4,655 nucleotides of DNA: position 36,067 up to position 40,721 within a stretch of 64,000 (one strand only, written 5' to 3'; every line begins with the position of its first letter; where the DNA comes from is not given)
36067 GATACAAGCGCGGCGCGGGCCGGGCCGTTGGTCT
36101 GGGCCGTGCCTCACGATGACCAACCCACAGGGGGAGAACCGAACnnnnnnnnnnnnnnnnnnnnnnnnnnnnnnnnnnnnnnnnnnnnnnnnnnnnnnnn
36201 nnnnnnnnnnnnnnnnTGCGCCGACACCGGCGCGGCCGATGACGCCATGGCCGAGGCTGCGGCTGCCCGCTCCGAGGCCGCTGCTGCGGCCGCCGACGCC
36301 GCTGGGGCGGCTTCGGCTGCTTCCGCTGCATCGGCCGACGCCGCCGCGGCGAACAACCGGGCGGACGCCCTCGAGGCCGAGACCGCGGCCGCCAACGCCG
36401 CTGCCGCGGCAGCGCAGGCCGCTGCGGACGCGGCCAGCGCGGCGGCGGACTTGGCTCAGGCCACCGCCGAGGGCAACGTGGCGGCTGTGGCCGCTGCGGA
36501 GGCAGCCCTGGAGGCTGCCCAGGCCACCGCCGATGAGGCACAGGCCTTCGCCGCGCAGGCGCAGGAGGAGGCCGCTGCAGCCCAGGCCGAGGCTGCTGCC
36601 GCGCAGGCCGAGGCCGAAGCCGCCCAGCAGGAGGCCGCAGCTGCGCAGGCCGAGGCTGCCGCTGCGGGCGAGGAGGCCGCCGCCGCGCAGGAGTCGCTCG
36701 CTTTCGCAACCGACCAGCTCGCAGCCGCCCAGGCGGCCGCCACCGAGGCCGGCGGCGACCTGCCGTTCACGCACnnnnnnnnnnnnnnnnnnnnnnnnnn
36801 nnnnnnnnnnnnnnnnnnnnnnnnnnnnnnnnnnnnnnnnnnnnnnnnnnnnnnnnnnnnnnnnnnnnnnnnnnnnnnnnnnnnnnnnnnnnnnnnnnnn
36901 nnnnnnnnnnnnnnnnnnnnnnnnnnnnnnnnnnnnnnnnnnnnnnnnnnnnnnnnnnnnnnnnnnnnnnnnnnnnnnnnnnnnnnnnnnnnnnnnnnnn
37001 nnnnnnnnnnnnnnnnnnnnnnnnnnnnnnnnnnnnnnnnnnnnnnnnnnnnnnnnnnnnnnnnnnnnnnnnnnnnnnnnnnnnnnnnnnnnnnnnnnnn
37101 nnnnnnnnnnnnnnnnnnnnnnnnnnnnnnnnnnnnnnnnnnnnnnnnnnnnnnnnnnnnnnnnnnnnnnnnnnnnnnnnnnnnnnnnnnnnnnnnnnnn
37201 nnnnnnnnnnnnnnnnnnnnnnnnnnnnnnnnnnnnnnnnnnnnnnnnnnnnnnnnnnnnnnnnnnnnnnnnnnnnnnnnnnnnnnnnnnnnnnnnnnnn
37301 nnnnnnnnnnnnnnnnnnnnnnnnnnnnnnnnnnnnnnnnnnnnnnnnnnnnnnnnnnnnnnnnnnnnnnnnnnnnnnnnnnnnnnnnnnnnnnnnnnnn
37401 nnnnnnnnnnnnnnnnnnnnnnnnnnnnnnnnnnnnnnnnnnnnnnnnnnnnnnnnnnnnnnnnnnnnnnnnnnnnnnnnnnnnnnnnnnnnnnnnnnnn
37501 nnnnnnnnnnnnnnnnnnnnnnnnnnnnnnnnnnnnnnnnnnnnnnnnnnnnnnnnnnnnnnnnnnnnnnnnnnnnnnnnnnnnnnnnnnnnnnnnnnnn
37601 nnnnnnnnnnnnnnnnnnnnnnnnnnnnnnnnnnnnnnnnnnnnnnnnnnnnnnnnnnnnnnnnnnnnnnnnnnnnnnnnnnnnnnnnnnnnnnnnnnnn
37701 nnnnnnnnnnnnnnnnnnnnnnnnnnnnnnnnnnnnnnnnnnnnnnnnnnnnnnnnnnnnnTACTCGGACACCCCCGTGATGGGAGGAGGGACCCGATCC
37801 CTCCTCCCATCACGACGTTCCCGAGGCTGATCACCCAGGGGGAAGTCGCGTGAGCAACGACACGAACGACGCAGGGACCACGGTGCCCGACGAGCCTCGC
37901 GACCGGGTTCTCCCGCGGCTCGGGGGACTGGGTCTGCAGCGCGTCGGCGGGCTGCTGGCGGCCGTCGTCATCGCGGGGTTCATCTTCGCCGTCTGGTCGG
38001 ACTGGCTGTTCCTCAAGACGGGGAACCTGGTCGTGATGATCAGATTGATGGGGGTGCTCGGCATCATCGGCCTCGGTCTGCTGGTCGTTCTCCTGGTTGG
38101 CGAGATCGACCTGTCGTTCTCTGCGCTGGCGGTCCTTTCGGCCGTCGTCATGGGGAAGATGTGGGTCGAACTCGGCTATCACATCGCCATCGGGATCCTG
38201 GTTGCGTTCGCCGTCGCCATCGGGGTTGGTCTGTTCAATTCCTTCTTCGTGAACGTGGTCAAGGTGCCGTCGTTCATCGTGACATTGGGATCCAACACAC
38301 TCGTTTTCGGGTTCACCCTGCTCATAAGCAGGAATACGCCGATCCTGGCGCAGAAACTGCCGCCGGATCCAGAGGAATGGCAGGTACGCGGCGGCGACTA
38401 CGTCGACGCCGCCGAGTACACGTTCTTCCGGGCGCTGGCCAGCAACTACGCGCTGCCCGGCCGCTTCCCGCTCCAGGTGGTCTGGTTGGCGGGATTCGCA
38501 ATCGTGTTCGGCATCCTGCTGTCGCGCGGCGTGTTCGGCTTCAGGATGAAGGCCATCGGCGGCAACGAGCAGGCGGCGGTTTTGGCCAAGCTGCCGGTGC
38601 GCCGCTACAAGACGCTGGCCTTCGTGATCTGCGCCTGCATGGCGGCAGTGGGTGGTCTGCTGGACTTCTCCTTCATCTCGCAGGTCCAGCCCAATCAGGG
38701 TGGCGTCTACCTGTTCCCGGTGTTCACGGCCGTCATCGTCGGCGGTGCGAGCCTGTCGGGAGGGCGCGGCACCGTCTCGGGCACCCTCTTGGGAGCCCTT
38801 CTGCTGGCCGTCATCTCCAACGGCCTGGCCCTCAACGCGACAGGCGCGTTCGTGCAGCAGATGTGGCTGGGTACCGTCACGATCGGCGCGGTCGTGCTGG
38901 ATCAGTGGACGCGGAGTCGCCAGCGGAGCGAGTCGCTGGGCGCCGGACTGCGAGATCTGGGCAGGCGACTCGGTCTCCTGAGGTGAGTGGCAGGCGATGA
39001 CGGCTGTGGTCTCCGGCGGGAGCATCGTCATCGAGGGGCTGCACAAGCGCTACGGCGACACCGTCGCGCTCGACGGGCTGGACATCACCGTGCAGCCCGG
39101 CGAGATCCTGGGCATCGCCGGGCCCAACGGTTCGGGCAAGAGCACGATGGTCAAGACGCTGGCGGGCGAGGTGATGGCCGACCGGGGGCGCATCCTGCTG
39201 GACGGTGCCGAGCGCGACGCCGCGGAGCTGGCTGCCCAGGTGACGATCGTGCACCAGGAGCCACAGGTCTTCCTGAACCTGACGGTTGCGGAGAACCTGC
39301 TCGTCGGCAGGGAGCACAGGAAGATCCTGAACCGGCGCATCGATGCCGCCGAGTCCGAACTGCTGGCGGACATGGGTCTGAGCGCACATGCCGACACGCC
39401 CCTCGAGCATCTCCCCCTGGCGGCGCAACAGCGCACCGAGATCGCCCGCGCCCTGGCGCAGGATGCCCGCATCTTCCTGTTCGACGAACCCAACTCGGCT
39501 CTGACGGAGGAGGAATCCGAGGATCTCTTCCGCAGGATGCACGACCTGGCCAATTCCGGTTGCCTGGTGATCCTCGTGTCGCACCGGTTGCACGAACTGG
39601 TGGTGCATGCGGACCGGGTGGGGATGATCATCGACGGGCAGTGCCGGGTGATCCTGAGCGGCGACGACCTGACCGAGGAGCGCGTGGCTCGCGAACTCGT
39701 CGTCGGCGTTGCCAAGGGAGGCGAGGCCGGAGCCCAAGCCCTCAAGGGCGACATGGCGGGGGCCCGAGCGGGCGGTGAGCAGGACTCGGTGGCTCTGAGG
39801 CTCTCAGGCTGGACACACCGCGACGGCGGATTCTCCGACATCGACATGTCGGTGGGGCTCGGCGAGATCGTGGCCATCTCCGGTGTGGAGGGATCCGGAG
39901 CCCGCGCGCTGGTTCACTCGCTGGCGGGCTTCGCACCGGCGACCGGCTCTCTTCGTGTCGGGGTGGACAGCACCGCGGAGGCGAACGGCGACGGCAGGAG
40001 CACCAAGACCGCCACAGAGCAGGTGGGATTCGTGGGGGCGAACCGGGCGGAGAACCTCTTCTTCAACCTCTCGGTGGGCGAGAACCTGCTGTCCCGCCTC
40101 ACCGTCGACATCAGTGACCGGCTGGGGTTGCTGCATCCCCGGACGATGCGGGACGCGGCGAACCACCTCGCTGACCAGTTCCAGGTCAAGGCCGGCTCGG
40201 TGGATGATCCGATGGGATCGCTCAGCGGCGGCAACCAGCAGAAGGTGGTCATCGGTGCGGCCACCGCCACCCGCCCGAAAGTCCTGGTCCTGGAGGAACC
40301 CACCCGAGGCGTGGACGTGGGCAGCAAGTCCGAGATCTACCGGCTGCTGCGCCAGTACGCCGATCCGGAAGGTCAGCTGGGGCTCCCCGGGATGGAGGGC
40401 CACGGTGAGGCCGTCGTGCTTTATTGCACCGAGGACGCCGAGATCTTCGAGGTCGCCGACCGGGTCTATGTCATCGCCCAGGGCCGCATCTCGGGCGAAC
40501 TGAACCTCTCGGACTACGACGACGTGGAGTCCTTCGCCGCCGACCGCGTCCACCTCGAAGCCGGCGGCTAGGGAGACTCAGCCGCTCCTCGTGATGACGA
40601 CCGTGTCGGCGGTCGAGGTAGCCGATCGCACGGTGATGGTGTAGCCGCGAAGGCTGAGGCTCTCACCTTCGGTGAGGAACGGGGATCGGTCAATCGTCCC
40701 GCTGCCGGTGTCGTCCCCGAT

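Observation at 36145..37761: ABC binding lipoprotein on a ~177-residue alanine stalk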

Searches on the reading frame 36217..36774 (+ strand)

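Call 67: search_protein_families(library=pfam, proteins=[window:36217-36774:+], max_evalue=10)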
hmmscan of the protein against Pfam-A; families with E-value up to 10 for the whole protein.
window:36217-36774:+ (186 aa): 1 family
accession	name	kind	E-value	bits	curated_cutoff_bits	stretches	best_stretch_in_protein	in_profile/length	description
PF09762.14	CCDC93_CC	-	6.7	6.1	30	1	36-162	146-274/429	CCDC93 coiled-coil domain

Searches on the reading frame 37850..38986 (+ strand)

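Call 3: search_protein_families(library=pfam, proteins=[window:37850-38986:+], max_evalue=0.01)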
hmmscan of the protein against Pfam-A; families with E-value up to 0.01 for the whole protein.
window:37850-38986:+ (378 aa): 1 family
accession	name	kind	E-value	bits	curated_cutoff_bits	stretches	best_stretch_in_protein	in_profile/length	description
PF02653.21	BPD_transp_2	-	1.2e-29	103.8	26.8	1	63-331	5-252/269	Branched-chain amino acid transport system / permease component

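Call 5: search_protein_families(library=ncbifam, proteins=[window:37850-38986:+], max_evalue=0.01)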
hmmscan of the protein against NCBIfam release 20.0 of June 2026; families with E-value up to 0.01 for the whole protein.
window:37850-38986:+ (378 aa): 12 families
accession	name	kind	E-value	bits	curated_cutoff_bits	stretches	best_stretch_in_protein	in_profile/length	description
NF040906.3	GguB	equivalog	3.3e-42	145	450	2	203-357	221-375/375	multiple monosaccharide ABC transporter permease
NF008441.0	PRK11285.1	equivalog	2.3e-35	122.3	378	2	182-359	157-331/333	L-arabinose ABC transporter permease AraH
NF007067.0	PRK09512.1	equivalog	1.4e-27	96.8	398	1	44-352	31-318/321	ribose ABC transporter permease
NF007252.0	PRK09699.1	equivalog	1.5e-27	96.8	396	2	205-352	175-322/326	D-allose ABC transporter permease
NF007014.0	PRK09478.1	equivalog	3.2e-22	79.3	386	2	205-353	180-330/336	galactose/methyl galactoside ABC transporter permease MglC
NF011961.0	PRK15432.1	equivalog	4.4e-22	78.8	388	2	217-355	170-308/344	autoinducer 2 ABC transporter permease LsrC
NF008630.0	PRK11618.1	equivalog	9.9e-22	77.6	363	2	205-348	162-301/331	galactofuranose ABC transporter, permease protein YjfF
NF011612.1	PRK15038.1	equivalog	5e-20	71.9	500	2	205-349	159-303/322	autoinducer 2 ABC transporter permease LsrD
NF041862.1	YtfT_transport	equivalog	1.9e-12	47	535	2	206-338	178-311/339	galactofuranose ABC transporter, ATP-binding protein YtfT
NF047929.1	ABC_B6_perm_2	equivalog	3e-05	23.3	400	1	216-273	193-250/337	putative B6 ABC transporter permease subunit 2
NF008011.0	PRK10740.1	equivalog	6.3e-05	22.7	379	1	210-322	163-267/308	high-affinity branched-chain amino acid ABC transporter permease LivH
TIGR03409.1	urea_trans_UrtB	equivalog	8.2e-05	22.4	250.3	1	66-342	10-273/291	urea ABC transporter permease subunit UrtB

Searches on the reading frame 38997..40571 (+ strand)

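Call 3: search_protein_families(library=pfam, proteins=[window:38997-40571:+], max_evalue=0.01)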
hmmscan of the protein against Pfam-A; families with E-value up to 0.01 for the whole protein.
window:38997-40571:+ (524 aa): 5 families
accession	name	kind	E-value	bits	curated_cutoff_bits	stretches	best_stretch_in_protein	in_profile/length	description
PF00005.33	ABC_tran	-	6.7e-45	153.5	25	2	25-166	1-136/137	ABC transporter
PF13304.12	AAA_21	-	9.3e-06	26.4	27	0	38-55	2-19/304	AAA domain, putative AbiEii toxin, Type IV TA system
PF02463.25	SMC_N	-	0.00027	20.9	40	0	37-88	26-85/220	RecF/RecN/SMC N terminal domain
PF13555.12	AAA_29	-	0.0014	18.7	27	0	26-52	13-39/61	P-loop containing region of AAA domain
PF00004.35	AAA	-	0.0041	18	21.2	0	40-60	3-23/131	ATPase family associated with various cellular activities (AAA)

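Call 5: search_protein_families(library=ncbifam, proteins=[window:38997-40571:+], max_evalue=0.01)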
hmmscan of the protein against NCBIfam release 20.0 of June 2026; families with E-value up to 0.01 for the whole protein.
window:38997-40571:+ (524 aa): 188 families (the best 25 are shown)
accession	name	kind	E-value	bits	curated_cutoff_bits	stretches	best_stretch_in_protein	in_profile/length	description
NF008030.0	PRK10762.1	equivalog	4.5e-76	256.6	745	1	12-510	7-485/501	ribose ABC transporter ATP-binding protein RbsA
NF011967.0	PRK15439.1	equivalog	1.6e-75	254.5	586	1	11-506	13-489/510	autoinducer 2 ABC transporter ATP-binding protein LsrA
NF010069.0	PRK13549.1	equivalog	3.6e-75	253.3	699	1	13-506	9-491/513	xylose ABC transporter ATP-binding protein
NF008442.0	PRK11288.1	equivalog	5.7e-75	252.5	689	1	11-509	9-488/504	L-arabinose ABC transporter ATP-binding protein AraG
NF040905.2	GguA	equivalog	1.1e-73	248.4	810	1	13-506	5-490/500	multiple monosaccharide ABC transporter ATP-binding protein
NF007253.0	PRK09700.1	equivalog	1.2e-71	241.9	772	1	10-506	6-495/510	D-allose ABC transporter ATP-binding protein AlsA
TIGR02633.1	xylG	equivalog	2.6e-68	230.7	723.65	1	13-502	5-485/500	D-xylose ABC transporter ATP-binding protein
NF041861.1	YtfR_transport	equivalog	3.5e-67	226.9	850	1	12-504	4-478/492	galactofuranose ABC transporter, ATP-binding protein YtfR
NF047930.1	ABC_ATP_B6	equivalog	7.1e-67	226.1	670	1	10-503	3-495/510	putative B6 ABC transporter ATP-binding protein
NF008215.0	PRK10982.1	equivalog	7.5e-62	209.5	828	1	12-505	16-491/506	galactose/methyl galactoside ABC transporter ATP-binding protein MglA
TIGR00968.1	3a0106s01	subfamily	4e-50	170.6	342.75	2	10-230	1-223/237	sulfate ABC transporter ATP-binding protein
TIGR01188.1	drrA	subfamily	6.6e-50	170.1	312.45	2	17-225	1-211/302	daunorubicin resistance ABC transporter, ATP-binding protein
TIGR04520.1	ECF_ATPase_1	equivalog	1.4e-46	159.1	315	2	12-217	3-215/269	energy-coupling factor transporter ATPase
TIGR04521.1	ECF_ATPase_2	equivalog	6.8e-46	156.6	330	2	22-217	18-224/279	energy-coupling factor transporter ATPase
TIGR03410.1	urea_trans_UrtE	equivalog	3.4e-45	154.3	285.8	2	12-236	3-230/230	urea ABC transporter ATP-binding subunit UrtE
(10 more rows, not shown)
